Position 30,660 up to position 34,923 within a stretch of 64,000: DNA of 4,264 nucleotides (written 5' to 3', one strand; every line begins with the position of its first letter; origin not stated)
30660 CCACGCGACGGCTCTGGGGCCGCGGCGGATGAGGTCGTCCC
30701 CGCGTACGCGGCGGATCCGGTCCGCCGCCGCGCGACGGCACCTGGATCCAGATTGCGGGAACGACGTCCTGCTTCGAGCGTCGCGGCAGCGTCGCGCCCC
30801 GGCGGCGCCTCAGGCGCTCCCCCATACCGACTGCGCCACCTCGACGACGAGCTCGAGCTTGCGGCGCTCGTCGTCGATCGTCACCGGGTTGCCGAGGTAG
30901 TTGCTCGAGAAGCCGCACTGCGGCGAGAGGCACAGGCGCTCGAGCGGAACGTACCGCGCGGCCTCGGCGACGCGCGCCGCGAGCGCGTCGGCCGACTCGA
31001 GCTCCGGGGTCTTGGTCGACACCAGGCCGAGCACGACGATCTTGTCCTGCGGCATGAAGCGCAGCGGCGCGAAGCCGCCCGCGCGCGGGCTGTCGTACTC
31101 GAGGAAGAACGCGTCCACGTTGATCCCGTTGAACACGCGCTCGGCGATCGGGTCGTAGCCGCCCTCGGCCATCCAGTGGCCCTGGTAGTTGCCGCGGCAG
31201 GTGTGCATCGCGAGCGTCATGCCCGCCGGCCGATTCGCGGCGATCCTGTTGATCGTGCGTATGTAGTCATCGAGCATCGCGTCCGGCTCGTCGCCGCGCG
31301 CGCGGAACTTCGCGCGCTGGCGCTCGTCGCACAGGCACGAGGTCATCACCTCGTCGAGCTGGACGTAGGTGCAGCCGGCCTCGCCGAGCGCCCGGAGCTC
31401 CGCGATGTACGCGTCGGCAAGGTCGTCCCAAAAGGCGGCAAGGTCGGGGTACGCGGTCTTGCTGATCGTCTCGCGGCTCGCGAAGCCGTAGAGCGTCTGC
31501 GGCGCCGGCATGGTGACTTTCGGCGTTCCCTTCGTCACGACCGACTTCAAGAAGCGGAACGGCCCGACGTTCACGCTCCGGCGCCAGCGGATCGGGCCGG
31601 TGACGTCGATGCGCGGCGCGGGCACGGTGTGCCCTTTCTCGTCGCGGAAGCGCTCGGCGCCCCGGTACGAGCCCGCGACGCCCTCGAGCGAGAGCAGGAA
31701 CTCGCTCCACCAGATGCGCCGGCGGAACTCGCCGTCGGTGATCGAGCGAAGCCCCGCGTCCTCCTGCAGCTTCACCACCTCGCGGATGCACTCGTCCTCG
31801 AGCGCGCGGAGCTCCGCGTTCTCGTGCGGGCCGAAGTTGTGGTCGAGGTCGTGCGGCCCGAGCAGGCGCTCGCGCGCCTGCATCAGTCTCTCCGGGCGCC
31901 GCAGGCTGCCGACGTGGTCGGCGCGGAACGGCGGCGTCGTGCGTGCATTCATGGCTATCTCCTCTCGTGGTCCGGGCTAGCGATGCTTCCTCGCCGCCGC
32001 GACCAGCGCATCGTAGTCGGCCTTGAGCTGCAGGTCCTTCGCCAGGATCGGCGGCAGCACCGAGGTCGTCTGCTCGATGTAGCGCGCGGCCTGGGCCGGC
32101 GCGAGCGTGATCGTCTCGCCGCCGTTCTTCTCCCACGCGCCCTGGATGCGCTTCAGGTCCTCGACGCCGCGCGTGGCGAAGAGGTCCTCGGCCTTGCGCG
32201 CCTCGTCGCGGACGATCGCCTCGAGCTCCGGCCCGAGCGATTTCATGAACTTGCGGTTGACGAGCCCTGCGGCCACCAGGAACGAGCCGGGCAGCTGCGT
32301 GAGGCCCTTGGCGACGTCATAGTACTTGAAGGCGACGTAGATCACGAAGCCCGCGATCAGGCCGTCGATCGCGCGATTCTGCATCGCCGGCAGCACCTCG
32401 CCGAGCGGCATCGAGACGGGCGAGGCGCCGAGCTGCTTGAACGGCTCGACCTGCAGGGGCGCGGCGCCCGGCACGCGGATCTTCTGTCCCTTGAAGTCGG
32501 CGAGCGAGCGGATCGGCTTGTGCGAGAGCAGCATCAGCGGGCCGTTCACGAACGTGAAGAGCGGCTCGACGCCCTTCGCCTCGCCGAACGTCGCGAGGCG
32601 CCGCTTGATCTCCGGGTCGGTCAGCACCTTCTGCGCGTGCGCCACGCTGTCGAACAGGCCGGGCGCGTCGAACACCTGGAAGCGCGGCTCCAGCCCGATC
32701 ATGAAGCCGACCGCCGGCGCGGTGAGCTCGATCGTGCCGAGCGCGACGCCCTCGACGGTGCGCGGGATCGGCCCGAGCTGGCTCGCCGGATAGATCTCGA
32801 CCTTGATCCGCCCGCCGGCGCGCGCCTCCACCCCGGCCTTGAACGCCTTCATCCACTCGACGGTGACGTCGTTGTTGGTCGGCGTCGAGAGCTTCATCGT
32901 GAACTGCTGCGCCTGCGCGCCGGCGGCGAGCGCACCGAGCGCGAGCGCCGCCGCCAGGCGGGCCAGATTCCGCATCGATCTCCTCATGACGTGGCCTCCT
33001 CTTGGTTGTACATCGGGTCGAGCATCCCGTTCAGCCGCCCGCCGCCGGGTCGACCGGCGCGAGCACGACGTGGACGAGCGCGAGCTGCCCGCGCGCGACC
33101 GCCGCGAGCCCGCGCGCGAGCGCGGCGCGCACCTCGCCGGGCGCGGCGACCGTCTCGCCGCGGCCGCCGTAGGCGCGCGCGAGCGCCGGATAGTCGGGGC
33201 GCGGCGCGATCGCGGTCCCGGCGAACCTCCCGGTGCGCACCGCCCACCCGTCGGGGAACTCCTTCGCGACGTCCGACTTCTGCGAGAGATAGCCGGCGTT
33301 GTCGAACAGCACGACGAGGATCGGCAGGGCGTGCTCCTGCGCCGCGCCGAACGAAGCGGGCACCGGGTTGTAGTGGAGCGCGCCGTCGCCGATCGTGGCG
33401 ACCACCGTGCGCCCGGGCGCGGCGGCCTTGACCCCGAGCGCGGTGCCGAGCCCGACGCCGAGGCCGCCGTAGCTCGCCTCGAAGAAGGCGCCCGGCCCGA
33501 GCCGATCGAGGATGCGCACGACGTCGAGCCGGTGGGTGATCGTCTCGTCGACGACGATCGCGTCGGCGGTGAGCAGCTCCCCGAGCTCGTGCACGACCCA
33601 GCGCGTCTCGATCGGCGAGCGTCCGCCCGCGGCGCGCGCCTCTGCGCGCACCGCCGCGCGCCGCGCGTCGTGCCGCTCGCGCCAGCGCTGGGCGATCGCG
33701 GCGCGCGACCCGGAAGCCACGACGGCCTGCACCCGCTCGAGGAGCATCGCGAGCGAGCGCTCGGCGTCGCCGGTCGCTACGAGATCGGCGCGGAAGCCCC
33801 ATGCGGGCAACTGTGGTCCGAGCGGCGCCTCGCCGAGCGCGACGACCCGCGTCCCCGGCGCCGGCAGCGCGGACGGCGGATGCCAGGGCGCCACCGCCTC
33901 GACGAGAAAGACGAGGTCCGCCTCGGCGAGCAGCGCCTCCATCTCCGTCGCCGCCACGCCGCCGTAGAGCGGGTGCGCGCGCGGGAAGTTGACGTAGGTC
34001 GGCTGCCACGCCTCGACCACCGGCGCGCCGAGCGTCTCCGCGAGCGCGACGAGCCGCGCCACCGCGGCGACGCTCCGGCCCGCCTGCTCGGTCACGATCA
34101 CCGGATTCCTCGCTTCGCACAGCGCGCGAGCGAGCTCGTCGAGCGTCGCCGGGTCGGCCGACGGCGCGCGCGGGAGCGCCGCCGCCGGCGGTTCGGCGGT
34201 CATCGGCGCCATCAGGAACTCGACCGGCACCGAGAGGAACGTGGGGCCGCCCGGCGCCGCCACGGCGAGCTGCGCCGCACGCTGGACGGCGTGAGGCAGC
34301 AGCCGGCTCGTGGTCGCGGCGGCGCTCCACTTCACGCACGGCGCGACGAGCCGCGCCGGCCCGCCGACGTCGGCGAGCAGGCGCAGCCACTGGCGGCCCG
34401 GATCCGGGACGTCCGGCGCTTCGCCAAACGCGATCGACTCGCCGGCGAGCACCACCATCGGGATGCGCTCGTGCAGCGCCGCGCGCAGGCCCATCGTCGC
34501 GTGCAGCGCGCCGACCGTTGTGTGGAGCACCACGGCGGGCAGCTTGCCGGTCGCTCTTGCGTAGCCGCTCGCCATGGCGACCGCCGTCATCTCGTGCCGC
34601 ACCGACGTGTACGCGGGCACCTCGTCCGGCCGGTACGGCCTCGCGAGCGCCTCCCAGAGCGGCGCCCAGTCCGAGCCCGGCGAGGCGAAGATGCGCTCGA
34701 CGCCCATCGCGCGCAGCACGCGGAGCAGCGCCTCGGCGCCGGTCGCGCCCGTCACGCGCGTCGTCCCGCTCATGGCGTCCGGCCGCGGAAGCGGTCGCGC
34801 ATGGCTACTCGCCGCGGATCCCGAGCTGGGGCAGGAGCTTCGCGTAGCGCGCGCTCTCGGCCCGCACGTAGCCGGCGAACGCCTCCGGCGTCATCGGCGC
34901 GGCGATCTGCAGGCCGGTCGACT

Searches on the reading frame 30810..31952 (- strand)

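Call 12: search_protein_families(library=pfam, proteins=[window:30810-31952:-], max_evalue=0.001)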
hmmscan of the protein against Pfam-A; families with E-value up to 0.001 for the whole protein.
window:30810-31952:- (380 aa): 1 family
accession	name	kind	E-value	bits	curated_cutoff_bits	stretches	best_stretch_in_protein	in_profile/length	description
PF01717.24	Meth_synt_2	-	4.4e-12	46.4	21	1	49-351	33-306/324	Cobalamin-independent synthase, Catalytic domain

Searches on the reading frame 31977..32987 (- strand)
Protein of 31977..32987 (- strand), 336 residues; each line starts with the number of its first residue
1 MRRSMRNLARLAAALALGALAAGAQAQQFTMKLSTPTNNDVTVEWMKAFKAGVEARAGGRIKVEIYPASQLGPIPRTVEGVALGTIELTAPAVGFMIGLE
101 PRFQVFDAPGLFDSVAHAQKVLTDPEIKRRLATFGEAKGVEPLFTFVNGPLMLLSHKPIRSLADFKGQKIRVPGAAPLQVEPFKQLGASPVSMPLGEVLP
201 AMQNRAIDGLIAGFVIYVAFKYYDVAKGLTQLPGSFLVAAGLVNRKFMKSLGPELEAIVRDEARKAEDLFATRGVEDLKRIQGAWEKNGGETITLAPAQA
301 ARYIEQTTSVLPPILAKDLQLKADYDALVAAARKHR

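Call 12: search_protein_families(library=pfam, proteins=[window:31977-32987:-], max_evalue=0.001)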
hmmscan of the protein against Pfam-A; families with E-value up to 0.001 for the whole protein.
window:31977-32987:- (336 aa): 1 family
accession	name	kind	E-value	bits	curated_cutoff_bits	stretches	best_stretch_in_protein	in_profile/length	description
PF03480.18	DctP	-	1.1e-49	169.8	23.4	1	37-313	6-281/286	Bacterial extracellular solute-binding protein, family 7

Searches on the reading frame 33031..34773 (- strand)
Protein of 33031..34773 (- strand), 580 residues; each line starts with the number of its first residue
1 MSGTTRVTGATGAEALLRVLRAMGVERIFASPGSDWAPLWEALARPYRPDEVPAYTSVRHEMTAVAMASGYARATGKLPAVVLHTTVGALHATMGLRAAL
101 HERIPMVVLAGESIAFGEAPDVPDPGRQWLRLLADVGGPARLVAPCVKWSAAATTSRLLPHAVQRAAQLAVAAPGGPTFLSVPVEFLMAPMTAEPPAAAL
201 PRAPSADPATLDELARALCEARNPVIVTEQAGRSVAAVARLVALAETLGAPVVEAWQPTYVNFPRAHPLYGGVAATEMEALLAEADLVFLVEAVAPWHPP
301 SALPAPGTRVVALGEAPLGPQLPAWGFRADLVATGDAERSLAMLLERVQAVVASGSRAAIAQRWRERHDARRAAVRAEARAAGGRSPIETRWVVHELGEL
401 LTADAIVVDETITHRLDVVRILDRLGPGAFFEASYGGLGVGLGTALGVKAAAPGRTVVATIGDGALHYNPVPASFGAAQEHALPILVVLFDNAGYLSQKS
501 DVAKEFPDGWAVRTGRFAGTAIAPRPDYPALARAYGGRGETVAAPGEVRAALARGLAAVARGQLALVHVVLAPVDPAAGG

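Call 16: search_protein_families(library=pfam, proteins=[window:33031-34773:-], max_evalue=0.001)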
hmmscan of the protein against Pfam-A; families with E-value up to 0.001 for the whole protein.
window:33031-34773:- (580 aa): 3 families
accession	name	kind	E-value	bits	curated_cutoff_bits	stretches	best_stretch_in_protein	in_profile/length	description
PF02776.23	TPP_enzyme_N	-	4.2e-25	88.3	26.8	1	11-113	2-100/119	Thiamine pyrophosphate enzyme, N-terminal TPP binding domain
PF02775.26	TPP_enzyme_C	-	4.2e-20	72.5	21.9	1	418-569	9-151/151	Thiamine pyrophosphate enzyme, C-terminal TPP binding domain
PF00205.28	TPP_enzyme_M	-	3.3e-10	40.2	30.4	1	212-291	2-84/137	Thiamine pyrophosphate enzyme, central domain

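Call 67: search_solved_structures(query=window:33031-34773:-, max_evalue=1e-20)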
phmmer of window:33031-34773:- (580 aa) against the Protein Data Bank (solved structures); distinct sequences matched with E-value up to 1e-20: 59.
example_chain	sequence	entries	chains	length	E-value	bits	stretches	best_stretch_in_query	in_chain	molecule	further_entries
4mzx_A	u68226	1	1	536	9.7e-36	127.3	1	18-538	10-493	Benzoylformate decarboxlyase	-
1pi3_A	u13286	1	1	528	2.5e-35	125.9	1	18-541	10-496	Benzoylformate decarboxylase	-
4mq5_A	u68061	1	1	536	2.7e-35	125.8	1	18-556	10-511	Benzoylformate decarboxylase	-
2v3w_A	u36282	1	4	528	3.3e-35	125.5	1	18-557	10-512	BENZOYLFORMATE DECARBOXYLASE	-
1yno_A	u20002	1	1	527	3.6e-35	125.4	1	18-541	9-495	Benzoylformate decarboxylase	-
1bfd_A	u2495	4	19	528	3.8e-35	125.3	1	18-541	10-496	BENZOYLFORMATE DECARBOXYLASE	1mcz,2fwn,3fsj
5dgd_A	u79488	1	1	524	3.8e-35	125.3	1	18-496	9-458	Benzoylformate decarboxylase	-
3f6b_X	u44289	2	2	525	4e-35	125.2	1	18-537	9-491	Benzoylformate decarboxylase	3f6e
5dei_A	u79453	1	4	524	4.1e-35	125.2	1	18-498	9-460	Benzoylformate decarboxylase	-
4k9o_A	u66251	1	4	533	4.3e-35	125.1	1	18-554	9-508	Benzoylformate decarboxylase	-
9v67_A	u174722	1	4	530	4.6e-35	125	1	18-554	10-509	Benzoylformate decarboxylase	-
9v6f_A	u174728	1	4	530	4.6e-35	125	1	18-539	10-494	Benzoylformate decarboxylase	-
3fzn_A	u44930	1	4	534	4.6e-35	125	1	18-554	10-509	Benzoylformate decarboxylase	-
4k9n_A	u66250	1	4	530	4.7e-35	125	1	18-537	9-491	Benzoylformate decarboxylase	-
1po7_A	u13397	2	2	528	5.4e-35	124.8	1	18-541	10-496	Benzoylformate decarboxylase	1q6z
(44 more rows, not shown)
